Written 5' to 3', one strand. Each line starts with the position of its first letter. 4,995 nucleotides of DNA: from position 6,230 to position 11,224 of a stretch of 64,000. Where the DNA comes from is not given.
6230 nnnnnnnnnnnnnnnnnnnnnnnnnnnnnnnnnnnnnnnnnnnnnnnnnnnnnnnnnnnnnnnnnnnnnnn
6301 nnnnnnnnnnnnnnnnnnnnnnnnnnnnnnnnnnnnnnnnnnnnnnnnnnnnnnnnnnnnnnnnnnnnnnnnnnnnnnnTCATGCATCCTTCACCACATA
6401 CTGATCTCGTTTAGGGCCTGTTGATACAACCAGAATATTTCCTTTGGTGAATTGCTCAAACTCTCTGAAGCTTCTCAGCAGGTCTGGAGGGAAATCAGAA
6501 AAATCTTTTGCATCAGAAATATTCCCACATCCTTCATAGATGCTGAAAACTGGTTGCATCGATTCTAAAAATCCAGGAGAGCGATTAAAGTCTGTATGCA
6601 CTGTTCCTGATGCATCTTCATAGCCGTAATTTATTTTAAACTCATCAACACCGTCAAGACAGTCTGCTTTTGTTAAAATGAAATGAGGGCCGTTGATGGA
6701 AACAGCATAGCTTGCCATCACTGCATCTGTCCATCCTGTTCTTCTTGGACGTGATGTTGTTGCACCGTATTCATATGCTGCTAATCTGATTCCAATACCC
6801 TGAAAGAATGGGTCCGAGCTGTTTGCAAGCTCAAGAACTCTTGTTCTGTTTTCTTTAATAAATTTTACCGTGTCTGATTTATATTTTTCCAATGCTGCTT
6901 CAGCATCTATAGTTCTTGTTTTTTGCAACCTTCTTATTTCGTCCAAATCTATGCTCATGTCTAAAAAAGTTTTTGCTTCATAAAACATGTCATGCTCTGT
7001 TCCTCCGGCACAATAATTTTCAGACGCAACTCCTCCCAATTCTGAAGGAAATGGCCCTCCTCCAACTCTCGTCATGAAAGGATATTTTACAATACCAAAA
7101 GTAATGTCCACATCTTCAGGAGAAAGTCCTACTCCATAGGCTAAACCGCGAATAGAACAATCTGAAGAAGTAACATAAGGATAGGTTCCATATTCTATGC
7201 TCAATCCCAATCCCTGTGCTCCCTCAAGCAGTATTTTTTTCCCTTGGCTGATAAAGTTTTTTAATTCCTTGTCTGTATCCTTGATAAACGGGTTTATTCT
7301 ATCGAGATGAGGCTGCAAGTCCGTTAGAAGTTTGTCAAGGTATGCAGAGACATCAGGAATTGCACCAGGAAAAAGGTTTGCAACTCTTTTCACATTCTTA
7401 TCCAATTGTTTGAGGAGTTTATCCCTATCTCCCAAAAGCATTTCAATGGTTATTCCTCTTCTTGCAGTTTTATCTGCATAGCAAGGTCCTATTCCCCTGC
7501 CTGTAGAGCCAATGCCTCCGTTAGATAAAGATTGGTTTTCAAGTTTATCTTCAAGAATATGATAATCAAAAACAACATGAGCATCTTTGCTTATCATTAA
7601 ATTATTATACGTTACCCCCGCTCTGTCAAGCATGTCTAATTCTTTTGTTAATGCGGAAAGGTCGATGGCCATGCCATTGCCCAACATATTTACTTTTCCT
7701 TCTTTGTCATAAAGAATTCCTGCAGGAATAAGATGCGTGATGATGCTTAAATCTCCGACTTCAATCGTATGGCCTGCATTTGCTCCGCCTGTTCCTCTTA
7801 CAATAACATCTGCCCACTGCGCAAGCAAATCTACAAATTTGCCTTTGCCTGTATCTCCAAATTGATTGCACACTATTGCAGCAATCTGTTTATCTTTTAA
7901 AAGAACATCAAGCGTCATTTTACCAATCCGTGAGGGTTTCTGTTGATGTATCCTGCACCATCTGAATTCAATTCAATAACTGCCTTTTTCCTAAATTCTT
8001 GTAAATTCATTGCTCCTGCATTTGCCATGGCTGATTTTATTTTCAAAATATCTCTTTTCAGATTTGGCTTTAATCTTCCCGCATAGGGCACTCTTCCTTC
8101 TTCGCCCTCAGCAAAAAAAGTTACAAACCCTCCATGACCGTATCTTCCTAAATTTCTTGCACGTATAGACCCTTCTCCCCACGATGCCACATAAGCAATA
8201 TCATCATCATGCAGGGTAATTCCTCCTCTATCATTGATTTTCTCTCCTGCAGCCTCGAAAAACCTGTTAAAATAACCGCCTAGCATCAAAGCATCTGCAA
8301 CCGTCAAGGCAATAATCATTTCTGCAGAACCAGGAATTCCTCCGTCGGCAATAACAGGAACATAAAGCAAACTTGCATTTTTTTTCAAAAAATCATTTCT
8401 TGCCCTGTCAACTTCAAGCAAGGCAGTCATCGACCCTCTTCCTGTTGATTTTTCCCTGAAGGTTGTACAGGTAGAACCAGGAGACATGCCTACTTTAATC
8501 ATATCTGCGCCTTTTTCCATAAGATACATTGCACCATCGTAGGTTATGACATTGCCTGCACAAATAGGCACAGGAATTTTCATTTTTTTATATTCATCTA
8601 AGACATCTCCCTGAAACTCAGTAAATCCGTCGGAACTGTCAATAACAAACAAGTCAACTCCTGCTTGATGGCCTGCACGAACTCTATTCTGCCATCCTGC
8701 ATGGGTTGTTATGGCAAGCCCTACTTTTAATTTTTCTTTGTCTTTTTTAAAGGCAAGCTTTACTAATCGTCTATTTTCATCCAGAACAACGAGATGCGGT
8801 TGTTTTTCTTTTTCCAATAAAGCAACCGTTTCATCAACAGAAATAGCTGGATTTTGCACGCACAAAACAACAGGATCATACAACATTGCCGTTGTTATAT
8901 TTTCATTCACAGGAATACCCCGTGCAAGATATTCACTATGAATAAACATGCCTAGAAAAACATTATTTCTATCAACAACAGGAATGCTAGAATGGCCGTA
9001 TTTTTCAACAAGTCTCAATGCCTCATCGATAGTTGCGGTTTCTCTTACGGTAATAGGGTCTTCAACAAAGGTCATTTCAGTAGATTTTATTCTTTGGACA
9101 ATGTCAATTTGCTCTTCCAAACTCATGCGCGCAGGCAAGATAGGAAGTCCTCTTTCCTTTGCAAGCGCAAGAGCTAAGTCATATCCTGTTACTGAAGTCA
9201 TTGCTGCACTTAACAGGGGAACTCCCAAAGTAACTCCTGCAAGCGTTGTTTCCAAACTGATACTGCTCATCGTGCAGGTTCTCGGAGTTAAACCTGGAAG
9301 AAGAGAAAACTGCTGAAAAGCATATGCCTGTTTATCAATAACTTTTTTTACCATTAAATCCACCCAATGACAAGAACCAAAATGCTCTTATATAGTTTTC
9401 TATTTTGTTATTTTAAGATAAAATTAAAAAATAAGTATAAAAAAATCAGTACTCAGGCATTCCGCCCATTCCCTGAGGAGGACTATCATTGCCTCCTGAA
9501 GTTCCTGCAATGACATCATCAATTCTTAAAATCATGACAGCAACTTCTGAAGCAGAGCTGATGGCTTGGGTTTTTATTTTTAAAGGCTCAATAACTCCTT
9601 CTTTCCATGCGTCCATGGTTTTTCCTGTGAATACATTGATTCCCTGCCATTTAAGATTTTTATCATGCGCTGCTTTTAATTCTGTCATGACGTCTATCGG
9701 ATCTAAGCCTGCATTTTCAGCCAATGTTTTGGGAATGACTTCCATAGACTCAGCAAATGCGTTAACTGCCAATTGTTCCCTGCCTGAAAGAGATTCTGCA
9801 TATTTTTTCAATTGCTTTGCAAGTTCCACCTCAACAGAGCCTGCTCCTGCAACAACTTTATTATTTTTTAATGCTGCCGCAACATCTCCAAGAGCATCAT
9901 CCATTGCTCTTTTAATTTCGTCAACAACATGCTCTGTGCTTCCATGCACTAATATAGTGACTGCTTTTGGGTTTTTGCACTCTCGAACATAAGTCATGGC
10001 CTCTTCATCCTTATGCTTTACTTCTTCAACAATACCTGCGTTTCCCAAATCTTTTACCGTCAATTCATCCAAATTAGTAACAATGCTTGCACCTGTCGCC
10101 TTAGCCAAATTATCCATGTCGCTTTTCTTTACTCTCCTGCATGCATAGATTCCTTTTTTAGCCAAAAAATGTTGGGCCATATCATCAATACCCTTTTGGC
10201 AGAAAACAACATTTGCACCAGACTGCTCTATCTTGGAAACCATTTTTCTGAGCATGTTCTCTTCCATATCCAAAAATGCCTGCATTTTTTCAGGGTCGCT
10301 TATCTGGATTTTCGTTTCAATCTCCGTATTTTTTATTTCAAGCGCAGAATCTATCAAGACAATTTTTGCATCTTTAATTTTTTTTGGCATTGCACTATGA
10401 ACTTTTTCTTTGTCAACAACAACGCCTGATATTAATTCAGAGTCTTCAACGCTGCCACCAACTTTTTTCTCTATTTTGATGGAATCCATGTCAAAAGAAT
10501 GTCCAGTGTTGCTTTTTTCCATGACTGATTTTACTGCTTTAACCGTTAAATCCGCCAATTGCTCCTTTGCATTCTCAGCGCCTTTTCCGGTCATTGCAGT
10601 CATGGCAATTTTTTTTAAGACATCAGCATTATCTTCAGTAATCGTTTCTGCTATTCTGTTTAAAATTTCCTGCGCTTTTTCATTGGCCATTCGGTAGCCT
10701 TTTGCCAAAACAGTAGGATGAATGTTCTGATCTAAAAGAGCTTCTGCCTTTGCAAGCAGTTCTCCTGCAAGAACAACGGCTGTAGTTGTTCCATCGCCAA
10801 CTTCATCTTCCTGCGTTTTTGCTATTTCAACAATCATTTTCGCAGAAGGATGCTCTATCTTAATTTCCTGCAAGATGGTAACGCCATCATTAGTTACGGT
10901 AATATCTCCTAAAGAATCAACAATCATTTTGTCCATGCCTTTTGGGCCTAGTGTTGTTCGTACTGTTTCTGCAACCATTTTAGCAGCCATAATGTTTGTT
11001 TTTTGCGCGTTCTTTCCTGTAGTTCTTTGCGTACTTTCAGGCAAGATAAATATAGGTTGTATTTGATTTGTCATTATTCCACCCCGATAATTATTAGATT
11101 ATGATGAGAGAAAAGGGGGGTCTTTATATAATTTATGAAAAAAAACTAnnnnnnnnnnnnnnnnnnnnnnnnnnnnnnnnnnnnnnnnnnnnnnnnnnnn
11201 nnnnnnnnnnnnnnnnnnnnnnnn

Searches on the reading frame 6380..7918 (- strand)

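Call 64: search_protein_families(library=pfam, proteins=[window:6380-7918:-], max_evalue=0.0001)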
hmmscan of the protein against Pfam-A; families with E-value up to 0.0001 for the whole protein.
window:6380-7918:- (512 aa): 1 family
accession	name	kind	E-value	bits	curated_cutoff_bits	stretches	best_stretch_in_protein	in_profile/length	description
PF00709.27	Adenylsucc_synt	-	6.4e-113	378.1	27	1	15-507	2-415/416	Adenylosuccinate synthetase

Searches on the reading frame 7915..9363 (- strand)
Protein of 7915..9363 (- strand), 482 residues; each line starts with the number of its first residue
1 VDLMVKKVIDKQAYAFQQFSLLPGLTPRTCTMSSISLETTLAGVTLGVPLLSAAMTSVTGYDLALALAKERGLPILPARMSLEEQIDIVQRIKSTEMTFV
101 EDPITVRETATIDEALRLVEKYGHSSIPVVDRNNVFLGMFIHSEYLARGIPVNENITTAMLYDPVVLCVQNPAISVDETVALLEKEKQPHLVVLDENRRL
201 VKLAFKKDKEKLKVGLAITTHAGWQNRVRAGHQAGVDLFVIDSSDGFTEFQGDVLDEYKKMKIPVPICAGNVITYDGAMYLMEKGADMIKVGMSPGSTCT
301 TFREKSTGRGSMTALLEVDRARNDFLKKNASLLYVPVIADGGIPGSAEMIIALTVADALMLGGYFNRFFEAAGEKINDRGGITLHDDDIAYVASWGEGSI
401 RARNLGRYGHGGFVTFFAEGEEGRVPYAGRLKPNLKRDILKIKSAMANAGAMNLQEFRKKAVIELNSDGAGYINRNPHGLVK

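Call 64: search_protein_families(library=pfam, proteins=[window:7915-9363:-], max_evalue=0.0001)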
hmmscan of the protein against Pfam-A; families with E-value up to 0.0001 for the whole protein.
window:7915-9363:- (482 aa): 3 families
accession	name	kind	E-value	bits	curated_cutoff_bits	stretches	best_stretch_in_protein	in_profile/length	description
PF00478.31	IMPDH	-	1.8e-67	228.2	25.6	1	13-478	1-345/345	IMP dehydrogenase / GMP reductase domain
PF00571.33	CBS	-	4.1e-11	43.5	24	1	101-140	7-46/57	CBS domain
PF01070.24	FMN_dh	-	6.4e-05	22.6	24.9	0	262-374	216-314/350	FMN-dependent dehydrogenase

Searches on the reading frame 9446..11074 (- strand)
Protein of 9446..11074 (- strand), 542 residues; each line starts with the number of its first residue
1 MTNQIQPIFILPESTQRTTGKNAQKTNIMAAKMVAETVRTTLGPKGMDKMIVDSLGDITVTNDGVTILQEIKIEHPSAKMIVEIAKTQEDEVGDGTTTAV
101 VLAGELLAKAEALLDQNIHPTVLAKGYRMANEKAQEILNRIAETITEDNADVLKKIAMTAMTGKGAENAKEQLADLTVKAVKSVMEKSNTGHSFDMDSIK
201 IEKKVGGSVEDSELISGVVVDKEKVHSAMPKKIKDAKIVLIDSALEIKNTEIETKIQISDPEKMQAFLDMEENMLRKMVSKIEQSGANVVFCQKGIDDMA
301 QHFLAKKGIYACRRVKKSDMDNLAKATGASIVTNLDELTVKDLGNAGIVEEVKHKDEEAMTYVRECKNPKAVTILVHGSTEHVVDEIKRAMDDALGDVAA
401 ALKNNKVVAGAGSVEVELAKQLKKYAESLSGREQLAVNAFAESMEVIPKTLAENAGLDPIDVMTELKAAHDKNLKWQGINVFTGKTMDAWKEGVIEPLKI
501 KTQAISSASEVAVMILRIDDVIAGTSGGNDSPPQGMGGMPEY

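Call 64: search_protein_families(library=pfam, proteins=[window:9446-11074:-], max_evalue=0.0001)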
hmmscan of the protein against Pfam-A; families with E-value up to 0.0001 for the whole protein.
window:9446-11074:- (542 aa): 1 family
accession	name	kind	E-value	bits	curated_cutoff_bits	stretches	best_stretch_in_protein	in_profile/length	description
PF00118.29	Cpn60_TCP1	-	1.7e-184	614.6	34.3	1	34-523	1-487/490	TCP-1/cpn60 chaperonin family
